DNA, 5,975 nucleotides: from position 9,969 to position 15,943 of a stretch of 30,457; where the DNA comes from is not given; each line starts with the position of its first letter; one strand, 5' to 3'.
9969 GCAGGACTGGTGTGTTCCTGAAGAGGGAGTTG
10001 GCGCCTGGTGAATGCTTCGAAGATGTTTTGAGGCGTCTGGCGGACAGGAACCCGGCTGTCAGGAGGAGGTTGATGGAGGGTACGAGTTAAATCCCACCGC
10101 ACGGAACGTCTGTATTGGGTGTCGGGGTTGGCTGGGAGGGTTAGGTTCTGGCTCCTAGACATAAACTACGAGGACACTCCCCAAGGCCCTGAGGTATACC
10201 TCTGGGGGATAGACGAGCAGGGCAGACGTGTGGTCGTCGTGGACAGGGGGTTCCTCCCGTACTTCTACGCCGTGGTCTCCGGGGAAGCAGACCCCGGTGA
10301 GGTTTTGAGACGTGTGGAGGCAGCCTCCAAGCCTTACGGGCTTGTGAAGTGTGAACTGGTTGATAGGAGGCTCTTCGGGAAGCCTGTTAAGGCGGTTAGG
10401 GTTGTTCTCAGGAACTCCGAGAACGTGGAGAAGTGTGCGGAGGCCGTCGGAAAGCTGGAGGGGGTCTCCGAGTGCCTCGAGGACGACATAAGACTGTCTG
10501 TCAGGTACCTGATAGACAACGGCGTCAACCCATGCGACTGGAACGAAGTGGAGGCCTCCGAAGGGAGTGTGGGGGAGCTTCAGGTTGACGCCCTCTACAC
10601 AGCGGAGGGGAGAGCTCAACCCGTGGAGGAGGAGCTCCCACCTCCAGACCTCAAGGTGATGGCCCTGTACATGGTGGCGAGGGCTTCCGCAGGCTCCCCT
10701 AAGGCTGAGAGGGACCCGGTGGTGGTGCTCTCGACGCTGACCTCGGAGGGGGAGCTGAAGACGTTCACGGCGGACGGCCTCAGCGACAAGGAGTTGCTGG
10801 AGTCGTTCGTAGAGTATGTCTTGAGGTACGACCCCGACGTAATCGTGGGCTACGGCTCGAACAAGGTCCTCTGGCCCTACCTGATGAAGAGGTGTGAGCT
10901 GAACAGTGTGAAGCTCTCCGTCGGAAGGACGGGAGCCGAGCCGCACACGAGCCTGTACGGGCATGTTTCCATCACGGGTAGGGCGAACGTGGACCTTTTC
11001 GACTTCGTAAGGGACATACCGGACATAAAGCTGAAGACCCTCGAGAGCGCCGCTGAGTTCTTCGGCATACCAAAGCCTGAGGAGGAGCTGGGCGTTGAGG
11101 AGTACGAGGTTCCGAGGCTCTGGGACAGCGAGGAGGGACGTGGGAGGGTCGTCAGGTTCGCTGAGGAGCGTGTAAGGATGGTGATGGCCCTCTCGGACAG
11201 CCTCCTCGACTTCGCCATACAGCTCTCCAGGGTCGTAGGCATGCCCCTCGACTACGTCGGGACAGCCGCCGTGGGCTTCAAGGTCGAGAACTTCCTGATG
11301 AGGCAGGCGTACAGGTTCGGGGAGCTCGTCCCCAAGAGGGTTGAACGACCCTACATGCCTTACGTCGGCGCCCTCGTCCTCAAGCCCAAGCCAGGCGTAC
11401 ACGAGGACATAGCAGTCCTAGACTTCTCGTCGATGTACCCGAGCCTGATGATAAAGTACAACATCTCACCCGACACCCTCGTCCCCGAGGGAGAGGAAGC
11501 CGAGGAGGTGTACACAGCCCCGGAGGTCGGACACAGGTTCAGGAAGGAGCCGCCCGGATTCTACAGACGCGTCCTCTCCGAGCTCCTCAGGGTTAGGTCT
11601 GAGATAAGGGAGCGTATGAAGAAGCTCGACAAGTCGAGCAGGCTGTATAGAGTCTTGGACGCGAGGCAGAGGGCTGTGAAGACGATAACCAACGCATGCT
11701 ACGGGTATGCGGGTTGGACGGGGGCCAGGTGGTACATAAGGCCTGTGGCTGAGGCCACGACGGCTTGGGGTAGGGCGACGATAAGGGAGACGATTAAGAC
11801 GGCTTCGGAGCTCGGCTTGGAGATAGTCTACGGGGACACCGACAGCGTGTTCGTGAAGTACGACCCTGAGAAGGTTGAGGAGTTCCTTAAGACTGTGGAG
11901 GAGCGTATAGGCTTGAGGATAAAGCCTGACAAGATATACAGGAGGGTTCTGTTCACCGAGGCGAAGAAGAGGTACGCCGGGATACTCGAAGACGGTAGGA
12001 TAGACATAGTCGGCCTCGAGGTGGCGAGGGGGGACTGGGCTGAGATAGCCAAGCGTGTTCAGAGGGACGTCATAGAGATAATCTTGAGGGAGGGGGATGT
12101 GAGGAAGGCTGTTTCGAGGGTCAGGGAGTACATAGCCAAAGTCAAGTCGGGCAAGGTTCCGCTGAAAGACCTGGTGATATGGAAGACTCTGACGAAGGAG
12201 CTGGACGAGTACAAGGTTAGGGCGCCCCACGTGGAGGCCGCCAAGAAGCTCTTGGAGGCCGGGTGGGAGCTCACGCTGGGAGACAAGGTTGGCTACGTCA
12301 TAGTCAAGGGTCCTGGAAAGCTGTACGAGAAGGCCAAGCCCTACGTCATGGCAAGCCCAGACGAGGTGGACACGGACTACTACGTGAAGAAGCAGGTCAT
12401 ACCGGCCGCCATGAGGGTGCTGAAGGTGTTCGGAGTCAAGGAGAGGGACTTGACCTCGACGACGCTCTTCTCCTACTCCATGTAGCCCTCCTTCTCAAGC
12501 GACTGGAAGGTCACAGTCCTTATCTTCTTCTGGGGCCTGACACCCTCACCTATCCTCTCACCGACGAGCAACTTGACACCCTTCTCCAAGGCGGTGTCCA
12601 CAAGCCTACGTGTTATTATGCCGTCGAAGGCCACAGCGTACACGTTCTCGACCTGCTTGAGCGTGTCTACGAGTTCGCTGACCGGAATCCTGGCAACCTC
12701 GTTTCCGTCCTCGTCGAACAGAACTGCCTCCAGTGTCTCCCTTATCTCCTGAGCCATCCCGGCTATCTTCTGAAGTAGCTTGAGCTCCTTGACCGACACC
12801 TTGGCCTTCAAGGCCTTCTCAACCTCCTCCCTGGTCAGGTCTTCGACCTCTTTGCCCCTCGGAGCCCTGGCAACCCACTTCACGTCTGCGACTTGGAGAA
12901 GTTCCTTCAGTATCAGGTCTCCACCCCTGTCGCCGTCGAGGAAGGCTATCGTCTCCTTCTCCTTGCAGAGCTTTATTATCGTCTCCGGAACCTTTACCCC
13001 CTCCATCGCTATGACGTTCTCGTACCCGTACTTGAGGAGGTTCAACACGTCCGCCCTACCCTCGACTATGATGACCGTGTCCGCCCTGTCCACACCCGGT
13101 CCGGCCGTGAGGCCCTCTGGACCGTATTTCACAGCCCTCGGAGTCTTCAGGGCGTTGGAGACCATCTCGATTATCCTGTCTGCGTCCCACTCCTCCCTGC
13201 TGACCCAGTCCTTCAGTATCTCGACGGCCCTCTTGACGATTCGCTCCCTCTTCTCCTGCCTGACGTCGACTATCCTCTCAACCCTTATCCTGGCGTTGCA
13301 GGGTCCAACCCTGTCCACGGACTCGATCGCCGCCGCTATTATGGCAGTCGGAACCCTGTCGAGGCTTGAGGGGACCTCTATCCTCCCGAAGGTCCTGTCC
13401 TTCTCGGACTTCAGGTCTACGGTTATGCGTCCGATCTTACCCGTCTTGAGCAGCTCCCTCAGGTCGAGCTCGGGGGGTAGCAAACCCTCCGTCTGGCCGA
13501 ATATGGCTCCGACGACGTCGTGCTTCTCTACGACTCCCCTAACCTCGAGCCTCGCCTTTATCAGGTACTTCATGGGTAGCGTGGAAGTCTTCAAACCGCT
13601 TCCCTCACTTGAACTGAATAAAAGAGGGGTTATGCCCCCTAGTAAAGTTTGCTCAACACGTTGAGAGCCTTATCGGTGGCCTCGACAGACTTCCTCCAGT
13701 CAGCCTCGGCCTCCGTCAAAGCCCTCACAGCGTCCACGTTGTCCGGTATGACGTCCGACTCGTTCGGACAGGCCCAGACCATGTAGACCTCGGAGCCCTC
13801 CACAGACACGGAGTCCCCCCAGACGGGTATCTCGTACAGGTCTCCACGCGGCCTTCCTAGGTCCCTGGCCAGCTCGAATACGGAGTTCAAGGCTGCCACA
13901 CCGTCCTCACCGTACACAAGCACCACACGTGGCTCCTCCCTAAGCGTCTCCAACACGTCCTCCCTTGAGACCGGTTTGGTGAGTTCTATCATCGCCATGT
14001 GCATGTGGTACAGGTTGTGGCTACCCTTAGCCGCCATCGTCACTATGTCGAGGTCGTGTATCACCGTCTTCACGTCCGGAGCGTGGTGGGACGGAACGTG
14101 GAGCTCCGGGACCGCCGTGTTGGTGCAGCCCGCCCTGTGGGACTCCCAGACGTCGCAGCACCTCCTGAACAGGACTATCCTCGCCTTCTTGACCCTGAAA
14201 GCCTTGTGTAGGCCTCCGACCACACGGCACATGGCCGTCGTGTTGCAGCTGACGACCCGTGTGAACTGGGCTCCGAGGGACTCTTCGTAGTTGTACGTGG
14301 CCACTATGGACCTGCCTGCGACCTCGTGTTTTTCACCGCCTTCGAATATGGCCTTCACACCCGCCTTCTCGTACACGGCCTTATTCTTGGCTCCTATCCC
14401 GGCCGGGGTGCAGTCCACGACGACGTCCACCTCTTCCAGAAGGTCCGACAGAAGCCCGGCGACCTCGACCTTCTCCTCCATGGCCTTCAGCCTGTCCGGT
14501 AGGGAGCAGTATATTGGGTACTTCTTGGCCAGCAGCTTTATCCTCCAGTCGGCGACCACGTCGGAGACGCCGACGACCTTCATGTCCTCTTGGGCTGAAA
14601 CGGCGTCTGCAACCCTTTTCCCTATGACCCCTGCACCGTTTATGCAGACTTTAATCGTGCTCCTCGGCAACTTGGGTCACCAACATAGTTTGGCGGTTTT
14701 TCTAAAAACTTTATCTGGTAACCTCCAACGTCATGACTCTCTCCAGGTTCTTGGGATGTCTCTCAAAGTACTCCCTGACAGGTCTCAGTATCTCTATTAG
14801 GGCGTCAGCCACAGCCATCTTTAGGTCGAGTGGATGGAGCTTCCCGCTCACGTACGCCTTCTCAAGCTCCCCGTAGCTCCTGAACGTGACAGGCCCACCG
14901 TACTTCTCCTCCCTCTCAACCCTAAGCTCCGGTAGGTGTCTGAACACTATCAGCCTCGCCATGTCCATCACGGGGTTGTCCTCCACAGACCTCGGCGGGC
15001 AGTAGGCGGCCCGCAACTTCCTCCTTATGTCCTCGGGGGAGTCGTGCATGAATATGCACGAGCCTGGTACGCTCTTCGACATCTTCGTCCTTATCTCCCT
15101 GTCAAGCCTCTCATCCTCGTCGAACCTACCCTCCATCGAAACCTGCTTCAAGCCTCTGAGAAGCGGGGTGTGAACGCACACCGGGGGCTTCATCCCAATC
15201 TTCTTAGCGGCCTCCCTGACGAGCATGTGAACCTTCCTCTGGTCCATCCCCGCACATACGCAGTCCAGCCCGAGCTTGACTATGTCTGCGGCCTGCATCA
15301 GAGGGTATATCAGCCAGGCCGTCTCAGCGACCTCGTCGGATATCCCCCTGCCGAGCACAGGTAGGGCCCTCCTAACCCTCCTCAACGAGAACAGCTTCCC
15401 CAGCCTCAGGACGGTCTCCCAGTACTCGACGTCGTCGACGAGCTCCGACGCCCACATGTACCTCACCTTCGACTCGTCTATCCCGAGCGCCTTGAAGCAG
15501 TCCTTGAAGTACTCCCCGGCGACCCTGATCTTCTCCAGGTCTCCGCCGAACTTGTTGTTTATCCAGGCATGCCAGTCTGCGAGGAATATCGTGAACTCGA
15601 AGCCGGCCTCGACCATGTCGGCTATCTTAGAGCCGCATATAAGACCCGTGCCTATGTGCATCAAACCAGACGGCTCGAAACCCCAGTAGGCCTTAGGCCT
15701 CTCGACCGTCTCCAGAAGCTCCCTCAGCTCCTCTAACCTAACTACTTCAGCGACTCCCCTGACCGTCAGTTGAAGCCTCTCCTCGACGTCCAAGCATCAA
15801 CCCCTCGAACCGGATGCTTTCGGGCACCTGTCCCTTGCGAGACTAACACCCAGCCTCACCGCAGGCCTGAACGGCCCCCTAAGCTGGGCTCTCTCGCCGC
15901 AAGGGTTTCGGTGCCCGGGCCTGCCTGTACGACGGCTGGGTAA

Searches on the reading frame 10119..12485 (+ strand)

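Call 56: search_protein_families(library=pfam, proteins=[window:10119-12485:+], max_evalue=0.00001)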
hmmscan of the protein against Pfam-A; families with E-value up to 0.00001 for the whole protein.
window:10119-12485:+ (788 aa): 2 families
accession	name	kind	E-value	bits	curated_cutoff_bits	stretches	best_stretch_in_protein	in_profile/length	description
PF00136.26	DNA_pol_B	-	4.2e-66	224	23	1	385-769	11-451/453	DNA polymerase family B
PF03104.25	DNA_pol_B_exo1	-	2e-17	63.8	23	1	121-299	5-230/242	DNA polymerase family B, exonuclease domain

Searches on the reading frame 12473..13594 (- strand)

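Call 57: search_protein_families(library=pfam, proteins=[window:12473-13594:-], max_evalue=0.00001)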
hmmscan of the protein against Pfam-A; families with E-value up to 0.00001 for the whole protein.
window:12473-13594:- (373 aa): 3 families
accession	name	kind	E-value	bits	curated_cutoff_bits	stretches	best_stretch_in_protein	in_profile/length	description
PF13662.12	Toprim_4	-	8.6e-10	39.2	25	1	172-234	1-72/85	Toprim domain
PF01751.28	Toprim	-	9.5e-08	32.6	23.1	1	173-243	1-86/96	Toprim domain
PF13155.12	Toprim_2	-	2e-07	31.7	22.1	1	175-251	1-85/88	Toprim-like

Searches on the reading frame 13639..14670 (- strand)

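Call 57: search_protein_families(library=pfam, proteins=[window:13639-14670:-], max_evalue=0.00001)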
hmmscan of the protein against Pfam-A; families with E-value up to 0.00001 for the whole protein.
window:13639-14670:- (343 aa): 2 families
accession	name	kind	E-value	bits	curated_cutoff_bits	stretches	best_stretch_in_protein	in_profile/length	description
PF02800.25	Gp_dh_C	-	2.4e-13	50.4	24.4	1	148-299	2-156/158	Glyceraldehyde 3-phosphate dehydrogenase, C-terminal domain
PF00044.30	Gp_dh_N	-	3.7e-08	34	31.7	1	6-73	1-68/101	Glyceraldehyde 3-phosphate dehydrogenase, NAD binding domain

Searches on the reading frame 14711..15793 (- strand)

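Call 57: search_protein_families(library=pfam, proteins=[window:14711-15793:-], max_evalue=0.00001)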
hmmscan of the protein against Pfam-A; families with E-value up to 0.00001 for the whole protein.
window:14711-15793:- (360 aa): 1 family
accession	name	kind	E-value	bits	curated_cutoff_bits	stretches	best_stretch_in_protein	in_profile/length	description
PF00579.31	tRNA-synt_1b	-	2.2e-44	152.4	21.1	2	31-218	4-196/292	tRNA synthetases class I (W and Y)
